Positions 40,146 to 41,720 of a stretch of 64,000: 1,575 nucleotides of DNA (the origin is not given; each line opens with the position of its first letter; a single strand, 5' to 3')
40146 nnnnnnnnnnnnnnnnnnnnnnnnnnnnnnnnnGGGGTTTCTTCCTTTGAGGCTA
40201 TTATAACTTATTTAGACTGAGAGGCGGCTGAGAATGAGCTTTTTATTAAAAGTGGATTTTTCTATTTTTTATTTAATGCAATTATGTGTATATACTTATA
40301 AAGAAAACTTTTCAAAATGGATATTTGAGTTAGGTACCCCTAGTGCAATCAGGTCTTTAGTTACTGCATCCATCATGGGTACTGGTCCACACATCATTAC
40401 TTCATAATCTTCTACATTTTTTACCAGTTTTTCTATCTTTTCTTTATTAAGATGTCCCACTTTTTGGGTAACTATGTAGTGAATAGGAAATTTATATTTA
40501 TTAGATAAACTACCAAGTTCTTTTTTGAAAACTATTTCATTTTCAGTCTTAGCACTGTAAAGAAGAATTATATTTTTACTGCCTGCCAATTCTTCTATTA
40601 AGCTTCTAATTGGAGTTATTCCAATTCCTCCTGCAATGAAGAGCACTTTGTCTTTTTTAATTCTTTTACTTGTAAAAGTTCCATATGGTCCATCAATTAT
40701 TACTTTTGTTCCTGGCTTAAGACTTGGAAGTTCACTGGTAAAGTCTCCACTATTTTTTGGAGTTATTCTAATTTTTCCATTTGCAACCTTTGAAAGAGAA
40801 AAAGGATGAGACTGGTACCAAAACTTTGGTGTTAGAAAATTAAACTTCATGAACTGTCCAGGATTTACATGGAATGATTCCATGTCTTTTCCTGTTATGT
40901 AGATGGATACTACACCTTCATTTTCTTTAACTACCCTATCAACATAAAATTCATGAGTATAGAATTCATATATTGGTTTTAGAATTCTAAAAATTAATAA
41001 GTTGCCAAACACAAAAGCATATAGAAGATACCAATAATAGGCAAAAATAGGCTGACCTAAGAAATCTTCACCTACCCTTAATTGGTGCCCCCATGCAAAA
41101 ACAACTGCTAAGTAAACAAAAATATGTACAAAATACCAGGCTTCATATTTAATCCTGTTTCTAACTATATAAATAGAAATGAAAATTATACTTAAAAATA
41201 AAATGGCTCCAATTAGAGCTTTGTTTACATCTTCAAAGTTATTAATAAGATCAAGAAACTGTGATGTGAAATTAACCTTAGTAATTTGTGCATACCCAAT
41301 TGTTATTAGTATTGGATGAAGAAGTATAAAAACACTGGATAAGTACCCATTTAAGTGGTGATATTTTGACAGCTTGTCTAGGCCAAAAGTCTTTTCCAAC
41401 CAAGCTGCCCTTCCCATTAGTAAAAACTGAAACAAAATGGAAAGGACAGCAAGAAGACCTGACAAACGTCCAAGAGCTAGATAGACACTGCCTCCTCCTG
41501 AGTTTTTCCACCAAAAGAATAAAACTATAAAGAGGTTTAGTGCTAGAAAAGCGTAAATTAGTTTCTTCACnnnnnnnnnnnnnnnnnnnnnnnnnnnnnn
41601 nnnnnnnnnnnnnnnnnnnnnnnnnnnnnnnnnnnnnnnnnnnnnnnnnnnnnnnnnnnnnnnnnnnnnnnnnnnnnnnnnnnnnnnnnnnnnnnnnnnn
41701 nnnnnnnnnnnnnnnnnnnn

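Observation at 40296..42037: NOX/ferric-reductase flavocytochrome translationally coupled to a membrane-anchored cupredoxin within a two-component-regulated efflux operon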

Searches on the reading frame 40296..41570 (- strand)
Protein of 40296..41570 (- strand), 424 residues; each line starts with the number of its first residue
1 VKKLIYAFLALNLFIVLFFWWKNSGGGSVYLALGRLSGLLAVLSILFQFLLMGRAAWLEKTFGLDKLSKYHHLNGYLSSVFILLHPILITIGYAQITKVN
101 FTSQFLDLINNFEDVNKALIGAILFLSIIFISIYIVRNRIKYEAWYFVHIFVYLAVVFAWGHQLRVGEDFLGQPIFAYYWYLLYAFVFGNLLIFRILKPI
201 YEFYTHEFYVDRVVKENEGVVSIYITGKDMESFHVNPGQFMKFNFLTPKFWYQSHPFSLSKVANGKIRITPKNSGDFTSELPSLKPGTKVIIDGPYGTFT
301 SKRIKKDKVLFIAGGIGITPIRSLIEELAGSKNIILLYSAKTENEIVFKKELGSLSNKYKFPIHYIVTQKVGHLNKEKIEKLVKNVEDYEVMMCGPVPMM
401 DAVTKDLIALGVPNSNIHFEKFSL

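Call 4: search_protein_families(library=pfam, proteins=[window:40296-41570:-], max_evalue=0.01)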
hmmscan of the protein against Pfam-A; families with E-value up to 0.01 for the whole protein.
window:40296-41570:- (424 aa): 4 families
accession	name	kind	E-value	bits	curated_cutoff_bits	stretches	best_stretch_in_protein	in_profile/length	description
PF01794.25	Ferric_reduct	-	1e-17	64.8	28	1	38-159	2-120/121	Ferric reductase like transmembrane component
PF00175.26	NAD_binding_1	-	2.6e-13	51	22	1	311-404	1-108/109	Oxidoreductase NAD-binding domain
PF08022.18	FAD_binding_8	-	2.8e-09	37.4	22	1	218-298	14-107/109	FAD-binding domain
PF08030.17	NAD_binding_6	-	0.00064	20.2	22.2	1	307-377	2-84/156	Ferric reductase NAD binding domain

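Call 5: find_homologous_proteins(query=window:40296-41570:-)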
Query window:40296-41570:- (424 aa): 2156 proteins with E <= 0.001 among 8000 candidates; the best 120 are listed.
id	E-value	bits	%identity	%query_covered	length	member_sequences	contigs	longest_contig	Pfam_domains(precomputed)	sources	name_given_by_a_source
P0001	3.6e-280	947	100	100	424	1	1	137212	PF01794.26,PF08022.19,PF00175.27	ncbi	ncbi:MAG TPA: ferredoxin reductase family protein [Patescibacteria group bacterium]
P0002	3.7e-206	703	72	100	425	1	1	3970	PF01794.26,PF08022.19,PF00175.27,PF08030.18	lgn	-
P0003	1.8e-153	530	55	100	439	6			PF01794.26,PF08022.19,PF00175.27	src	-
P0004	1.8e-152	526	55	100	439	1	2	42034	PF01794.26,PF08022.19,PF00175.27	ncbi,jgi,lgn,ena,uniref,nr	ncbi:MAG: hypothetical protein UU80_C0001G0021 [candidate division WWE3 bacterium GW2011_GWA1_41_8]|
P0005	2.4e-152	526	54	100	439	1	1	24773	PF01794.26,PF08022.19,PF00175.27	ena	-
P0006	2.8e-150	519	55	100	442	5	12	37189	PF01794.26,PF08022.19,PF00175.27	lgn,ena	-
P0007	2.3e-148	513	55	99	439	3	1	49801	PF01794.26,PF08022.19,PF00175.27,PF08030.18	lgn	-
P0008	5.3e-147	508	55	100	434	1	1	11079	PF01794.26,PF08022.19,PF00175.27,PF08030.18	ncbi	-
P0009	1.4e-146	507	54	100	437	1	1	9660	PF01794.26,PF08022.19,PF00175.27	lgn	-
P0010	1.5e-146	507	53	99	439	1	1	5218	PF01794.26,PF08022.19,PF00175.27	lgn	-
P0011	1.3e-144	500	54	100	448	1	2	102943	PF01794.26,PF08022.19,PF00175.27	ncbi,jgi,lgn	ncbi:MAG: hypothetical protein RI947_1350 [Candidatus Parcubacteria bacterium]|jgi:predicted ferric 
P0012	2.3e-144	500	54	96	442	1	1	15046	PF01794.26,PF08022.19,PF00175.27,PF08030.18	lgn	-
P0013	1.5e-143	497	52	100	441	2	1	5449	PF01794.26,PF08022.19,PF00175.27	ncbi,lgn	-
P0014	1.5e-141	490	52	100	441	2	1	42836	PF01794.26,PF08022.19,PF00175.27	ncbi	-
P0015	7.4e-141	488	54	100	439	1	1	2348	PF01794.26,PF08022.19,PF00175.27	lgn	-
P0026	2.0e-138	480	52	100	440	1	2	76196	PF01794.26,PF08022.19,PF00175.27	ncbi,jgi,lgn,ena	ncbi:MAG: ferric reductase-like transmembrane domain-containing protein [Candidatus Paceibacterota b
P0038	1.6e-135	471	51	100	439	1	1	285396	PF01794.26,PF08022.19,PF00175.27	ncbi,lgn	-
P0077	1.1e-129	451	50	94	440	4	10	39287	PF01794.26,PF08022.19,PF00175.27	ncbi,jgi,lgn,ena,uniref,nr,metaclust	ncbi:hypothetical protein A2690_04695 [Candidatus Roizmanbacteria bacterium RIFCSPHIGHO2_01_FULL_39_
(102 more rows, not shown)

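Call 8: find_related_loci(query=A1, collection=genome_contigs, flank=5000)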
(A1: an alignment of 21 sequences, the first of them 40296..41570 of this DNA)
Query A1 (424 aa) in genome_contigs; peptide patterns used: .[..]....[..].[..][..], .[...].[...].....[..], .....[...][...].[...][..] (x = any residue, [..] = any of these).
600 stretches matched a pattern (row limit reached: there are more); 588 encode a relative of the query (tblastn E <= 1e-3); the best 80 are kept; 80 distinct loci.
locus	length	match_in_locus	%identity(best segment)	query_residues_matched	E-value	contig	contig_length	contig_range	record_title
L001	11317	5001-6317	49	2-424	3e-133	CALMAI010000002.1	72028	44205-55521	MAG TPA_asm: uncultured Candidatus Peregrinibacteria bacterium isolate SRR2107183_bin.16_CONCOCT_v1.1_MAG genome assembl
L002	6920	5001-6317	49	2-424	2e-132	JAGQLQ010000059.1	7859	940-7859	MAG: Candidatus Peregrinibacteria bacterium isolate HKST-UBA20 2015-01-06_1_(paired)_contig_184964, whole genome shotgun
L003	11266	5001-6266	44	16-424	2e-121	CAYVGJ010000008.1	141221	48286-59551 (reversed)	MAG TPA_asm: uncultured bacterium isolate binchicken_co20_225 genome assembly, contig: NODE_307_length_141221_cov_37.460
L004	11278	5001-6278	47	11-422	3e-123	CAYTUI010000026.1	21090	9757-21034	MAG TPA_asm: uncultured Gammaproteobacteria bacterium isolate SRP062349_co4_110 genome assembly, contig: NODE_475_length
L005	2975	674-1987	44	1-424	3e-122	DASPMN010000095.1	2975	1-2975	MAG TPA_asm: Candidatus Paceibacterota bacterium isolate SMAG_U12093 k141_205226, whole genome shotgun sequence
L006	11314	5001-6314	44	1-424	6e-118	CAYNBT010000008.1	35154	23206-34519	MAG TPA_asm: uncultured Candidatus Saccharibacteria bacterium isolate SRP342105_co1_255 genome assembly, contig: NODE_15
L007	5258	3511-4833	47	1-423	9e-118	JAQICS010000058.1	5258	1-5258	MAG: Patescibacteria group bacterium isolate GH54 k119_272690, whole genome shotgun sequence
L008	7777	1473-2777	44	4-424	3e-117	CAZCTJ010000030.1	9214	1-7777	MAG TPA_asm: uncultured Candidatus Saccharibacteria bacterium isolate SRP050083_co1_447 genome assembly, contig: NODE_37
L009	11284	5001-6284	47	11-424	4e-115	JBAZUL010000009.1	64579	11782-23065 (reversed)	MAG: Patescibacteria group bacterium isolate SO_2017_GW1_227 NODE_2483_length_64579_cov_3.679420_OW334_2017, whole genom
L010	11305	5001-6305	41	2-424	2e-112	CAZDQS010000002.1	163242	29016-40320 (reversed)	MAG TPA_asm: uncultured Candidatus Saccharibacteria bacterium isolate SRP144015_co1_47 genome assembly, contig: NODE_46_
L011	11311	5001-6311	41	2-424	3e-112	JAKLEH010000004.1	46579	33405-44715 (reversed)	MAG: Patescibacteria group bacterium isolate RA.bin129 RA.bin129_4, whole genome shotgun sequence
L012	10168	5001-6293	43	2-423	3e-110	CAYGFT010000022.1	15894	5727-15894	MAG TPA_asm: uncultured Candidatus Saccharibacteria bacterium isolate ERP113451_co3_1 genome assembly, contig: NODE_2796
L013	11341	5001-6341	45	2-424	2e-109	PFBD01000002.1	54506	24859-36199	MAG: Candidatus Harrisonbacteria bacterium CG10_big_fil_rev_8_21_14_0_10_49_15 CG10_8_21_14_0.10_scaffold_649_c, whole g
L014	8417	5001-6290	43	2-423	4e-109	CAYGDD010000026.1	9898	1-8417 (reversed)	MAG TPA_asm: uncultured Candidatus Saccharibacteria bacterium isolate ERP113451_co3_86 genome assembly, contig: NODE_580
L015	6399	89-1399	44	2-424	3e-120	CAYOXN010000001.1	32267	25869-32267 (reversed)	MAG TPA_asm: uncultured Candidatus Saccharibacteria bacterium isolate SRP286056_co1_736 genome assembly, contig: NODE_15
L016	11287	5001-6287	40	5-424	5e-107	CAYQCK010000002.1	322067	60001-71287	MAG TPA_asm: uncultured Gammaproteobacteria bacterium isolate binchicken_co20_219 genome assembly, contig: NODE_45_lengt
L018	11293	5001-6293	39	1-423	3e-104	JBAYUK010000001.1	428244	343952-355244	MAG: Patescibacteria group bacterium isolate SO_2016_LW3_33 scaffold00011_LW162_2016, whole genome shotgun sequence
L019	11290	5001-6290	38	5-424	2e-103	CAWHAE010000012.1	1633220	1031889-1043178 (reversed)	MAG: uncultured bacterium isolate MFD01476.bin.2.180 genome assembly, contig: contig_30338, whole genome shotgun sequenc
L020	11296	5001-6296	38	6-422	2e-103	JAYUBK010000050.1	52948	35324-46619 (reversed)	MAG: Chloroflexota bacterium isolate GFS_6738 GFS_6738_49, whole genome shotgun sequence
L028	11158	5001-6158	40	44-422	4e-99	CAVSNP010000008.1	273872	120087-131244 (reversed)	MAG: uncultured Actinomycetes bacterium isolate MFD03399.bin.2.13 genome assembly, contig: contig_31779, whole genome sh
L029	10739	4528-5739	40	27-423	1e-98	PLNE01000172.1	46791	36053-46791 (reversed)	MAG: Candidatus Dormiibacterota bacterium isolate fen_879 73.20120800_E2D.47_contig_3639, whole genome shotgun sequence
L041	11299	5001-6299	37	5-423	5e-95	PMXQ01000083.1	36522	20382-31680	MAG: Chloroflexi bacterium isolate fen_1024 73.20110800_E1D.46_contig_5246, whole genome shotgun sequence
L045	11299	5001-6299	35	5-423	3e-94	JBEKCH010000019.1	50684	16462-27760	MAG: Candidatus Limnocylindrales bacterium isolate SPRUCE 155 SPRUCE_155_19, whole genome shotgun sequence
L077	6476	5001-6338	38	1-424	3e-90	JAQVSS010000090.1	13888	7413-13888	MAG: Kiritimatiellae bacterium isolate STF1_28 NODE_12538_length_13888_cov_4.712376_Sandtown_F1, whole genome shotgun se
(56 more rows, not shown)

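Call 14: search_protein_families(library=pfam, proteins=[L019:6313-6795:+, L020:6765-7604:+, L028:7122-7448:-, L003:4249-4914:+, L010:4470-4913:+, L007:4820-5197:+, L001:1090-1335:+, L005:2675-2975:+, L045:2199-3578:-, L041:9239-9805:+], max_evalue=0.01)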
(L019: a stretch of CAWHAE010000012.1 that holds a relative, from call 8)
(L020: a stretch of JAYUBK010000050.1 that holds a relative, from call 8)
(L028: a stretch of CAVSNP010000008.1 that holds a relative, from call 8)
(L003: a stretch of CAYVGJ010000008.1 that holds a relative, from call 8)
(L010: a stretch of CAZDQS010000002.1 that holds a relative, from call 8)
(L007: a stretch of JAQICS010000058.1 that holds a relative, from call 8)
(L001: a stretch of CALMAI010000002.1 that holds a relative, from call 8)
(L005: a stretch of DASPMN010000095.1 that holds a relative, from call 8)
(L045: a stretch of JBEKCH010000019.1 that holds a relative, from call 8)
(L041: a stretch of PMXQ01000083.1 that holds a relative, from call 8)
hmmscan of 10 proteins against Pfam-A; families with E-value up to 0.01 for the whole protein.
L019:6313-6795:+ (160 aa): 1 family
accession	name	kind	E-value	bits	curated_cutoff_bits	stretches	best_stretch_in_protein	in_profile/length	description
PF04205.19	FMN_bind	-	3.2e-08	34.5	22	1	78-155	3-77/77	FMN-binding domain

L020:6765-7604:+ (279 aa): 1 family
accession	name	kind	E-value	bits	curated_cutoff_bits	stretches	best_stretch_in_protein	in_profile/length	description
PF02424.20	ApbE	-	7.7e-42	144.1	25.6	2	93-225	127-265/266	ApbE family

L028:7122-7448:- (108 aa): 0 families

L003:4249-4914:+ (221 aa): 5 families
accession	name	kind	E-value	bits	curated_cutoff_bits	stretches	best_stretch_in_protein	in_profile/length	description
PF02915.23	Rubrerythrin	-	2.5e-25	89.9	22.8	1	48-175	1-136/137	Rubrerythrin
PF00210.30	Ferritin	-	6.4e-10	39.5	24.5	1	48-180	2-140/142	Ferritin-like domain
PF21349.2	RUBY_RBDX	-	1.9e-05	24.5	26.5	1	191-216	2-28/30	Rubrerythrin, rubredoxin-like domain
PF11077.13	DUF2616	-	0.0045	17.2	25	1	153-215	23-76/171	Protein of unknown function (DUF2616)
PF01907.25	Ribosomal_L37e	-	0.0087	16.5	27.6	0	184-217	10-43/53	Ribosomal protein L37e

L010:4470-4913:+ (147 aa): 4 families
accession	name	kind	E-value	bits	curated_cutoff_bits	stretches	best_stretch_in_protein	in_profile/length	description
PF12802.13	MarR_2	-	1.5e-08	35.1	27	1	36-95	2-60/61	MarR family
PF01047.28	MarR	-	8.1e-06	26.1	24.6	1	47-95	9-57/59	MarR family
PF01325.25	Fe_dep_repress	-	0.00085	19.9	26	1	52-86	19-53/60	Iron dependent repressor, N-terminal DNA binding domain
PF22381.2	Staph_reg_Sar_Rot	-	0.0046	17.5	27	1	31-112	6-85/85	Transcriptional regulator SarA/Rot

L007:4820-5197:+ (125 aa): 1 family
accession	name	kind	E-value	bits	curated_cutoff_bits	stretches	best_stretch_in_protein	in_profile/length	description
PF00173.33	Cyt-b5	-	2e-22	79.4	23.7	1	55-124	2-73/74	Cytochrome b5-like Heme/Steroid binding domain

L001:1090-1335:+ (81 aa): 1 family
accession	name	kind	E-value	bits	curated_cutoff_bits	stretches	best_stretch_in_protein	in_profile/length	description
PF01541.30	GIY-YIG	-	2.4e-20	73.1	22.6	1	3-75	1-76/78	GIY-YIG catalytic domain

L005:2675-2975:+ (100 aa): 0 families

L045:2199-3578:- (459 aa): 0 families

L041:9239-9805:+ (188 aa): 0 families

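Call 24: search_protein_families(library=pfam, proteins=[L016:4254-6290:+, L029:3775-5751:+], max_evalue=0.01)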
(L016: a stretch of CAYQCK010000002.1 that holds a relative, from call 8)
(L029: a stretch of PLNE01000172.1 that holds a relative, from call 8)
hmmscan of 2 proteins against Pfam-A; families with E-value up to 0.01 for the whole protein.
L016:4254-6290:+ (678 aa): 3 families
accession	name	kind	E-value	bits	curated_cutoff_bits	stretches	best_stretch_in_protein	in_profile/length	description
PF00175.26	NAD_binding_1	-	1.3e-14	55.2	22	1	562-657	2-107/109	Oxidoreductase NAD-binding domain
PF01794.25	Ferric_reduct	-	1.4e-14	54.6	28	1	288-409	1-120/121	Ferric reductase like transmembrane component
PF08022.18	FAD_binding_8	-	7.1e-06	26.5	22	1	458-533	5-80/109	FAD-binding domain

L029:3775-5751:+ (658 aa): 4 families
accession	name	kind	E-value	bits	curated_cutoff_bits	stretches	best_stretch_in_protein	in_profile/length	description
PF01794.25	Ferric_reduct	-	4.9e-16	59.3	28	1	263-384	2-120/121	Ferric reductase like transmembrane component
PF00175.26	NAD_binding_1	-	1.3e-09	39.1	22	1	537-635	1-107/109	Oxidoreductase NAD-binding domain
PF08022.18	FAD_binding_8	-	2.9e-06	27.8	22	1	444-509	15-80/109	FAD-binding domain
PF00970.30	FAD_binding_6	-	0.0023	18.7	21.1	1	456-525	26-97/99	Oxidoreductase FAD-binding domain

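Call 54: find_encoding_contigs(protein=P0002, flank=5000, max_places=2)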
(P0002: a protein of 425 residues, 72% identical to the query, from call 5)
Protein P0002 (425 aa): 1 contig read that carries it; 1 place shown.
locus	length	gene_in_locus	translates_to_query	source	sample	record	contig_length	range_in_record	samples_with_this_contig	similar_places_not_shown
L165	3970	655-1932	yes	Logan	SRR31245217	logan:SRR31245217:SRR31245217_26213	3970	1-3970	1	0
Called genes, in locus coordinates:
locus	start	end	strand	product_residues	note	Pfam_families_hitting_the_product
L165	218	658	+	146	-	PF07731:Cu-oxidase_2 (faint), PF13473:Cupredoxin_1, PF07732:Cu-oxidase_3 (faint), PF00127:Copper-bind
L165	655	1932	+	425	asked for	PF01794:Ferric_reduct, PF08022:FAD_binding_8, PF00175:NAD_binding_1, PF08030:NAD_binding_6 (faint)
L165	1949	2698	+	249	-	PF02535:Zip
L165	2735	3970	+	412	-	?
